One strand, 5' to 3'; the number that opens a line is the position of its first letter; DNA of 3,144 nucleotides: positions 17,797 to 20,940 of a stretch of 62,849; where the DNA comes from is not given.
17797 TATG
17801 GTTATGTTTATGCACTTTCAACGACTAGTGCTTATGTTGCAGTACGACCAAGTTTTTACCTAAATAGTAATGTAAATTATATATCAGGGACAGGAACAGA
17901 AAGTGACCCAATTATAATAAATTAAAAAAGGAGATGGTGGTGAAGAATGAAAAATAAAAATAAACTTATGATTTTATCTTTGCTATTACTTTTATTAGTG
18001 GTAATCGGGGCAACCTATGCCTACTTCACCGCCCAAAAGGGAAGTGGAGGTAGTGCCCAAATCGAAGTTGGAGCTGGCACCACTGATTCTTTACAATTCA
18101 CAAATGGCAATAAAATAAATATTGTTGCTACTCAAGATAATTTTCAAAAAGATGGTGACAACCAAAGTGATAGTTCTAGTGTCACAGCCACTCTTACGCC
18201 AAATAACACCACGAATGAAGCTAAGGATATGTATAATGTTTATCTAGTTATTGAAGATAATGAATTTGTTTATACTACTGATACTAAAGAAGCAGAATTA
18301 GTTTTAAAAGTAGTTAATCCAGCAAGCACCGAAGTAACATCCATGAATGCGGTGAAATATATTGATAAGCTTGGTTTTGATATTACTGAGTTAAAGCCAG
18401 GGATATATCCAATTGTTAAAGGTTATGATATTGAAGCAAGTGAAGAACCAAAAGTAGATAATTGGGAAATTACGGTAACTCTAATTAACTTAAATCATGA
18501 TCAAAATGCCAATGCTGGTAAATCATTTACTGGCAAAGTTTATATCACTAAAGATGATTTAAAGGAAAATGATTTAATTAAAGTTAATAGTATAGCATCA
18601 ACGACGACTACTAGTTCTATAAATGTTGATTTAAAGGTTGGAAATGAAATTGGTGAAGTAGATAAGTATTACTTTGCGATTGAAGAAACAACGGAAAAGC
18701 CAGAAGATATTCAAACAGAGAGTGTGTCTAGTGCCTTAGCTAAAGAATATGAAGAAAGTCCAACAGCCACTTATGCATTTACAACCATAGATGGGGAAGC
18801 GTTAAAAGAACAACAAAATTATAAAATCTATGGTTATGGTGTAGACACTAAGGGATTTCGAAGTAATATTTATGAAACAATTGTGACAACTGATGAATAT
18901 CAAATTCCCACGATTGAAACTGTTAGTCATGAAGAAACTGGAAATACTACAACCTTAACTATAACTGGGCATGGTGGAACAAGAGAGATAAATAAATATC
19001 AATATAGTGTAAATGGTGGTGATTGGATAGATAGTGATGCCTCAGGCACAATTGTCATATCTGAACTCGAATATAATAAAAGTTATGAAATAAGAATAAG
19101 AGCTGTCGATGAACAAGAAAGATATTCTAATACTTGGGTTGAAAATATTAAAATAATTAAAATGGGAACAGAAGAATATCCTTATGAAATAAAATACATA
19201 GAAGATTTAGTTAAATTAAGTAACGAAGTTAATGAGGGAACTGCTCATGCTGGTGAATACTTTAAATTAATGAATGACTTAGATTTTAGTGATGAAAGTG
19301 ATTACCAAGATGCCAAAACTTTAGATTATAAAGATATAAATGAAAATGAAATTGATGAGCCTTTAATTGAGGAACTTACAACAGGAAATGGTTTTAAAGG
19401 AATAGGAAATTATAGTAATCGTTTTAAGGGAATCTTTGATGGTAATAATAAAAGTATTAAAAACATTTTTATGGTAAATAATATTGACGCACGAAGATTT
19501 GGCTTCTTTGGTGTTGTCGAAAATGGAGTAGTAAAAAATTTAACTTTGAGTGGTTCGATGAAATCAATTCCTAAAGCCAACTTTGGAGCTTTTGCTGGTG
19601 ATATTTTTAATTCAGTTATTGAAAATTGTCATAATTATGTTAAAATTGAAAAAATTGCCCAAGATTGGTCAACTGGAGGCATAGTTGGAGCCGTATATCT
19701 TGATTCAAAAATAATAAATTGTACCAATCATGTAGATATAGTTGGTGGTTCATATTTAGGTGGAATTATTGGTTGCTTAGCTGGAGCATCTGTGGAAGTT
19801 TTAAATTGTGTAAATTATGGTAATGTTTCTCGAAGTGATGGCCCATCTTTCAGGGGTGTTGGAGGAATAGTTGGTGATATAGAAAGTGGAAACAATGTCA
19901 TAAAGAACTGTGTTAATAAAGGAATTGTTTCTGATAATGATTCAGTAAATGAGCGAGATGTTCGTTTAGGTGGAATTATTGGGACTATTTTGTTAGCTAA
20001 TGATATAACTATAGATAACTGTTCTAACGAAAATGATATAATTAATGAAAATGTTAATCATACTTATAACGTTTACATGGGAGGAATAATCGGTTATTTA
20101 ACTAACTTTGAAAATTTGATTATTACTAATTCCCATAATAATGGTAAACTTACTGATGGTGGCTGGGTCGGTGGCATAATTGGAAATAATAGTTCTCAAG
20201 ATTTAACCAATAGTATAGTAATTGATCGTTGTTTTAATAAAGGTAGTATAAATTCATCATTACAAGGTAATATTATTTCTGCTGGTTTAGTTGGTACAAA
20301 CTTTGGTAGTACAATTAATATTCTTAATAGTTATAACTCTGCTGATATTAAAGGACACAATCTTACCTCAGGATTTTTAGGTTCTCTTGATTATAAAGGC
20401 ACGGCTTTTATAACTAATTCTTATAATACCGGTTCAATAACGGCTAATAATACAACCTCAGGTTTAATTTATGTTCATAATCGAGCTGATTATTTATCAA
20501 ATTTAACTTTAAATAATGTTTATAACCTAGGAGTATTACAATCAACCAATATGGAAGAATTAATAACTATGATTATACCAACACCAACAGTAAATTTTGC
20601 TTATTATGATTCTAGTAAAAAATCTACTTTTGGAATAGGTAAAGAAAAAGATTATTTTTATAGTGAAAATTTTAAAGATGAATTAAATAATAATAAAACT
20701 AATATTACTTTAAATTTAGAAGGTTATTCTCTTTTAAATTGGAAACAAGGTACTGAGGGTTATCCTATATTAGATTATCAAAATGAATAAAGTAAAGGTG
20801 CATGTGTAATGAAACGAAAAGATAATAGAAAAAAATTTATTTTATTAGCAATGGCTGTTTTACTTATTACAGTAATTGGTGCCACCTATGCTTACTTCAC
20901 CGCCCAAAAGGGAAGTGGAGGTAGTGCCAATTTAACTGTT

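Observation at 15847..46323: Fifteen-member family sharing a SipW-type signal peptide and a TasA-like N-module fills over half the window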

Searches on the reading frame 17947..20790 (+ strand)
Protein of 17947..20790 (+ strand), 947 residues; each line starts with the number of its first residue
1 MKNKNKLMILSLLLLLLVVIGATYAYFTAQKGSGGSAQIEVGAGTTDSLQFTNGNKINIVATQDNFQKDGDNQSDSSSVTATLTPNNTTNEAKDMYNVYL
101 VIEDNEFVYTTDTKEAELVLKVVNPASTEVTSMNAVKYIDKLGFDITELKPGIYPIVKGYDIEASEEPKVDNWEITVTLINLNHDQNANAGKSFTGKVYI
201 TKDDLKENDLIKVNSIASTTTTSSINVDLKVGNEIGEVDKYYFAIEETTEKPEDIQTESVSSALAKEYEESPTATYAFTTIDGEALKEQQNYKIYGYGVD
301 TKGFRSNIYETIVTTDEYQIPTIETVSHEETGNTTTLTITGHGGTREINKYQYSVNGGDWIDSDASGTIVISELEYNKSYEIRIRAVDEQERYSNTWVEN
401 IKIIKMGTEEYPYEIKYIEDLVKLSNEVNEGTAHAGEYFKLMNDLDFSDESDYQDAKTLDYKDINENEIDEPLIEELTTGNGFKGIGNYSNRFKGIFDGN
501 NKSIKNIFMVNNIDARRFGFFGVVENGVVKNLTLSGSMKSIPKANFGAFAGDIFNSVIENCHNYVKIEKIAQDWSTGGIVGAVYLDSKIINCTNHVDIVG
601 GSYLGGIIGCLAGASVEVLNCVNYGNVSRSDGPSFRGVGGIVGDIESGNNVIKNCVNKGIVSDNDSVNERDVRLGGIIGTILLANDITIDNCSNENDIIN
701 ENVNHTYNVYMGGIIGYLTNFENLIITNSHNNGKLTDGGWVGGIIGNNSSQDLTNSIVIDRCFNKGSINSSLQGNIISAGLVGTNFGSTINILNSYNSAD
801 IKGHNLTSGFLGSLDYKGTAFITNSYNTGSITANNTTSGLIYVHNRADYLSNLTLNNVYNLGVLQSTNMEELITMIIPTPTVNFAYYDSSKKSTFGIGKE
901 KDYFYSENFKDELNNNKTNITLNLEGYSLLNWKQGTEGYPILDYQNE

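Call 4: search_protein_families(library=ncbifam, proteins=[window:17947-20790:+], max_evalue=1)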
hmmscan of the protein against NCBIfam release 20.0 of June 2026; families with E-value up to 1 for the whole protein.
window:17947-20790:+ (947 aa): 1 family
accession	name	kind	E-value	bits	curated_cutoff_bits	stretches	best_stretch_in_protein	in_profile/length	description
TIGR04088.1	cognate_SipW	domain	0.00071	19.7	19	1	9-35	1-27/34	SipW-dependent-type signal peptide-containing protein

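Call 5: search_protein_families(library=pfam, proteins=[window:17947-20790:+], max_evalue=1)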
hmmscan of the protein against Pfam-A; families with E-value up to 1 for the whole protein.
window:17947-20790:+ (947 aa): 2 families
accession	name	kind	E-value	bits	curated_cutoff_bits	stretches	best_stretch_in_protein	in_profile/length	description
PF07581.17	Glug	-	2.4e-05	24.9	20.5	2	574-598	3-27/28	The GLUG motif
PF03197.19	FRD2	-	0.46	11.7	29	1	72-140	20-88/96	Bacteriophage FRD2 protein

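Call 28: find_encoding_contigs(protein=window:17947-20790:+, flank=10000, max_places=4)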
Protein window:17947-20790:+ (947 aa): 1 contig read that carries it; 1 place shown.
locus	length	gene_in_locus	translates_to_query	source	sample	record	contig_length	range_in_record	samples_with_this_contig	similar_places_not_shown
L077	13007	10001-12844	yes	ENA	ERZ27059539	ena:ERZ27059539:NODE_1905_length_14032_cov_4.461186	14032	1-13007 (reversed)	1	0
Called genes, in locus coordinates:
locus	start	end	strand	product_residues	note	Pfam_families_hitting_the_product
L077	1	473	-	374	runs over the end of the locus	PF05636:HIGH_NTase1, PF08218:Citrate_ly_lig (faint)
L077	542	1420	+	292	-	PF01745:IPT, PF01715:IPPT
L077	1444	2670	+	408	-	PF09992:NAGPA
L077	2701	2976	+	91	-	PF04221:RelB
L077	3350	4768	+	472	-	PF00224:PK, PF02887:PK_C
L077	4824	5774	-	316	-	PF01841:Transglut_core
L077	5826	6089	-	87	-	PF01649:Ribosomal_S20p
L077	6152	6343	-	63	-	PF01527:HTH_Tnp_1 (weak), PF13518:HTH_28 (weak)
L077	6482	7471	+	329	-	PF07454:SpoIIP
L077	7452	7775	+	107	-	-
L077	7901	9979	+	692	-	-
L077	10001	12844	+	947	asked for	PF07581:Glug (faint)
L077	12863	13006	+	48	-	?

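Call 75: search_protein_families(library=phrogs, proteins=[window:17947-20790:+], max_evalue=0.01)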
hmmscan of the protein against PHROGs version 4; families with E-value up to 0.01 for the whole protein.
window:17947-20790:+ (947 aa): 0 families
